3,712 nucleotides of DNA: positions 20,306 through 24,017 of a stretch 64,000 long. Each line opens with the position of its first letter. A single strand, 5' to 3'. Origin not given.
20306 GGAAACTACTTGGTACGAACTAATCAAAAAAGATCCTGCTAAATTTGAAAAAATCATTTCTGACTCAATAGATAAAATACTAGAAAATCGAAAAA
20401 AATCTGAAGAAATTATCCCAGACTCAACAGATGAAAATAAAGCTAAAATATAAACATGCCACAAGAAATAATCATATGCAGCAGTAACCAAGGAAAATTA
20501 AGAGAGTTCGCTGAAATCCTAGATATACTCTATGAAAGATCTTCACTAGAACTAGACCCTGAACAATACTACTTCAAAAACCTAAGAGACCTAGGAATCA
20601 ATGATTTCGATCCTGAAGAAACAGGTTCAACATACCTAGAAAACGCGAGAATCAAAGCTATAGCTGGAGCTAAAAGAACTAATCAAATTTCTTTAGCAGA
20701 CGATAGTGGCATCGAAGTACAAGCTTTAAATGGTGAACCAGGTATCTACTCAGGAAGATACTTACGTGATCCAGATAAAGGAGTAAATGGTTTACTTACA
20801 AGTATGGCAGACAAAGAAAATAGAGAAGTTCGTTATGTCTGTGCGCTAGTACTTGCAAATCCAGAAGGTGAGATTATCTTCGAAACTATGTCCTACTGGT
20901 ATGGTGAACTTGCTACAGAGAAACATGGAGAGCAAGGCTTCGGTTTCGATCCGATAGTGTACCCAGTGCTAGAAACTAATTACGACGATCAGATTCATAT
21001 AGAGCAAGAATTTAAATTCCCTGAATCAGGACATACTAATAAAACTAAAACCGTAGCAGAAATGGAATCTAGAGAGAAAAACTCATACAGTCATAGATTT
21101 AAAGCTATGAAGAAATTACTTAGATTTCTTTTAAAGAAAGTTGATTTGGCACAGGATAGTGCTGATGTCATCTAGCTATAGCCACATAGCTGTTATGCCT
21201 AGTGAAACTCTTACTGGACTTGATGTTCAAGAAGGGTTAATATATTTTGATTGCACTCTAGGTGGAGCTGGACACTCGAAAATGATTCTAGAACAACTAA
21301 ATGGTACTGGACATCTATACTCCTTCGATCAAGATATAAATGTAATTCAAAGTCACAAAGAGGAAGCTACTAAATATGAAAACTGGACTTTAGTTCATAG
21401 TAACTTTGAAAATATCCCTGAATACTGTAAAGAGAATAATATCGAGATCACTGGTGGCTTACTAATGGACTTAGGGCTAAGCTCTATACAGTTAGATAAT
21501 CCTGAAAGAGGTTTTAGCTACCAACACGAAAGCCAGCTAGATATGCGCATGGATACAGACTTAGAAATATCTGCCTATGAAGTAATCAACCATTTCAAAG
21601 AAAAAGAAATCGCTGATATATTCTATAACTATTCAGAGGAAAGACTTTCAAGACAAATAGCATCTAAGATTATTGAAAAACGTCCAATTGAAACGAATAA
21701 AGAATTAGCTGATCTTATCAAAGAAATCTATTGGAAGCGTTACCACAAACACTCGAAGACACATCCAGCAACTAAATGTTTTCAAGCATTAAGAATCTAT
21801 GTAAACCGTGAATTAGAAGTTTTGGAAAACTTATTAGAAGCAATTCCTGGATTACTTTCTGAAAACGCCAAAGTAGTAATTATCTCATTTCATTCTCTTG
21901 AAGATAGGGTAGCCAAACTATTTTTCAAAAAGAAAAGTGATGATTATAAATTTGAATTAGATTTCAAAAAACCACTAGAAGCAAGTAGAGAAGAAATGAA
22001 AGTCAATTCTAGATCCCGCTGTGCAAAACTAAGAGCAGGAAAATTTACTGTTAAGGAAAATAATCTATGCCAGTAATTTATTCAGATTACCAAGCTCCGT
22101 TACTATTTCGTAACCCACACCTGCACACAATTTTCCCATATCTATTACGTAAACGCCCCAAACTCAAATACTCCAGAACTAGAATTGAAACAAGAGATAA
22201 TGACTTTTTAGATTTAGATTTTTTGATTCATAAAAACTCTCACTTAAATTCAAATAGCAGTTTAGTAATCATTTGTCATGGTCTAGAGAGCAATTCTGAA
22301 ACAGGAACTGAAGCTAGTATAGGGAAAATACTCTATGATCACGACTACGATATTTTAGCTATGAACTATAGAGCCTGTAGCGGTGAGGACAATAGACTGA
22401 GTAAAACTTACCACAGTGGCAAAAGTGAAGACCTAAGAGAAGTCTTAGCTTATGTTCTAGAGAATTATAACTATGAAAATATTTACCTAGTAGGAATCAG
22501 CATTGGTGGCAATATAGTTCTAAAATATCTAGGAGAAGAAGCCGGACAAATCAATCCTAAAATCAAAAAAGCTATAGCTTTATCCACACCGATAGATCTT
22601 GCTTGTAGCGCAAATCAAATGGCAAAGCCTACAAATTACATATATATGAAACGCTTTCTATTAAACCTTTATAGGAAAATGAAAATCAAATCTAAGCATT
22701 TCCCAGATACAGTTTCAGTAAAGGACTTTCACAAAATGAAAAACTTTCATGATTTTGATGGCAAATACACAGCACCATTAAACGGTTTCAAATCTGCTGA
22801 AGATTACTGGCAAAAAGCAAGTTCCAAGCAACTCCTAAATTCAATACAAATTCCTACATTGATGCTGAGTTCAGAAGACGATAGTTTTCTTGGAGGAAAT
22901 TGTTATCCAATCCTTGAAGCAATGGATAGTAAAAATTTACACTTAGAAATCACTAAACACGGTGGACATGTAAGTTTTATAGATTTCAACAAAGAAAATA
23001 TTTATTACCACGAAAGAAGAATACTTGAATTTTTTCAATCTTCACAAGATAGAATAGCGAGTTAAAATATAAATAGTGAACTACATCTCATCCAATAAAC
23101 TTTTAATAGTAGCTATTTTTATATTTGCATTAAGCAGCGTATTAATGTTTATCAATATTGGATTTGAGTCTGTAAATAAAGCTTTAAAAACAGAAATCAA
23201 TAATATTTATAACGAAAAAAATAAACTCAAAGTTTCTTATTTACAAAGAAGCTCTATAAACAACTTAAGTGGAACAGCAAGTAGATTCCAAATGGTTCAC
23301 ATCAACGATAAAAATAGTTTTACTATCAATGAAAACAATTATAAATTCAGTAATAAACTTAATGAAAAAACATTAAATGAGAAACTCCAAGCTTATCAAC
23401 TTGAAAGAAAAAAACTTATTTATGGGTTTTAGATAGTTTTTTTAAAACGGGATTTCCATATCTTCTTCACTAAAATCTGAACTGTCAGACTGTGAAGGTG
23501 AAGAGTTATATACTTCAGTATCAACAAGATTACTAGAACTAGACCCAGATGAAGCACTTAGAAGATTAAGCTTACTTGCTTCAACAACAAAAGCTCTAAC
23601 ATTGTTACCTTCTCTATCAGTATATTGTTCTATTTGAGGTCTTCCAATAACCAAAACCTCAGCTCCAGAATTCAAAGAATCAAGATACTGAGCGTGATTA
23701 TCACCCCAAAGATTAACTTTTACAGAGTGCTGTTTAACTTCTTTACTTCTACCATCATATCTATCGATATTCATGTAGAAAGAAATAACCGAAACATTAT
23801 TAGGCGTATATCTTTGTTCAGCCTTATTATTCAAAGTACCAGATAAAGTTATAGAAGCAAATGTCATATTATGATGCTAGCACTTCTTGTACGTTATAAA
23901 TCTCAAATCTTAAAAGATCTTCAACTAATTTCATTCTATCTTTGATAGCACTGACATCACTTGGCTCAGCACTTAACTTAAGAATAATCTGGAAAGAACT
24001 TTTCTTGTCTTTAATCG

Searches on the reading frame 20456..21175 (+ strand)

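Call 96: search_protein_families(library=pfam, proteins=[window:20456-21175:+], max_evalue=0.001)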
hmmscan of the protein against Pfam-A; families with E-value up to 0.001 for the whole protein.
window:20456-21175:+ (239 aa): 1 family
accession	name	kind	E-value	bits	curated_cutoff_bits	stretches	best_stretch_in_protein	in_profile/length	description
PF01725.21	Ham1p_like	-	8.2e-48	163.2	22.5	1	5-223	1-185/186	Ham1 family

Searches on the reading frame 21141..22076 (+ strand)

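Call 96: search_protein_families(library=pfam, proteins=[window:21141-22076:+], max_evalue=0.001)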
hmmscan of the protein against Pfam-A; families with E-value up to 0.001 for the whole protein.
window:21141-22076:+ (311 aa): 1 family
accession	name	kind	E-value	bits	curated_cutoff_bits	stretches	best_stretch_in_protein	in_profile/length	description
PF01795.25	Methyltransf_5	-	1.7e-95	320.5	27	1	13-299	2-305/309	MraW methylase family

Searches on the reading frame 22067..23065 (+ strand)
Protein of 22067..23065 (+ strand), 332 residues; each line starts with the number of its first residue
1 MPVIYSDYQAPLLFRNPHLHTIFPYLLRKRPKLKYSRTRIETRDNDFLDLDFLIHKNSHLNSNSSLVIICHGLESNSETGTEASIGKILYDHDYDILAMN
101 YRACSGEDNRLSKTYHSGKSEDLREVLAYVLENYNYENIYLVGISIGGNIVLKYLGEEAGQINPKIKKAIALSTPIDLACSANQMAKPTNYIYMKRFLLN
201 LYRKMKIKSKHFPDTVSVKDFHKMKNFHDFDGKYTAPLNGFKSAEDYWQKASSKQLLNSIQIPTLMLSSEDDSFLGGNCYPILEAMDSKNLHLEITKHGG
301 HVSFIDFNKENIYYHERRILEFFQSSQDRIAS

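Call 96: search_protein_families(library=pfam, proteins=[window:22067-23065:+], max_evalue=0.001)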
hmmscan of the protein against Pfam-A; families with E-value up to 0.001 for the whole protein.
window:22067-23065:+ (332 aa): 6 families
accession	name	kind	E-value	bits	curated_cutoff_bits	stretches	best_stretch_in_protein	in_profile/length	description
PF00561.26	Abhydrolase_1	-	6.1e-19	69.1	25.8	1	66-306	2-243/245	alpha/beta hydrolase fold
PF12146.15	Hydrolase_4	-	6.2e-12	45.8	27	1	64-302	4-233/239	Serine aminopeptidase, S33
PF06028.17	DUF915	-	1.8e-06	28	22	1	114-180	80-147/255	Alpha/beta hydrolase of unknown function (DUF915)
PF10340.15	Say1_Mug180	-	2e-05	24.1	21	1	90-180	152-239/374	Steryl acetyl hydrolase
PF20434.5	BD-FAE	-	0.00012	22.2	26.8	0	55-152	4-104/215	BD-FAE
PF12697.13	Abhydrolase_6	-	0.00028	22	26.3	1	89-306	24-209/217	Alpha/beta hydrolase family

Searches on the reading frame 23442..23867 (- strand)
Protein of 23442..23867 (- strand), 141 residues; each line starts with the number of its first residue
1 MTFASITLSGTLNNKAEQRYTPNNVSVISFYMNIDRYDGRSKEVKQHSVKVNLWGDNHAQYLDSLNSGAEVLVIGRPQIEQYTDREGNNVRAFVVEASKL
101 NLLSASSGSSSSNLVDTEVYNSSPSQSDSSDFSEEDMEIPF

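Call 95: search_protein_families(library=pfam, proteins=[window:23442-23867:-], max_evalue=0.001)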
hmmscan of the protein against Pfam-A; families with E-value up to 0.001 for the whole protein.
window:23442-23867:- (141 aa): 1 family
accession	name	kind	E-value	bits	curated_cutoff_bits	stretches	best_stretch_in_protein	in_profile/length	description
PF00436.31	SSB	-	6.2e-13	49.1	26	1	5-102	3-103/104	Single-strand binding protein family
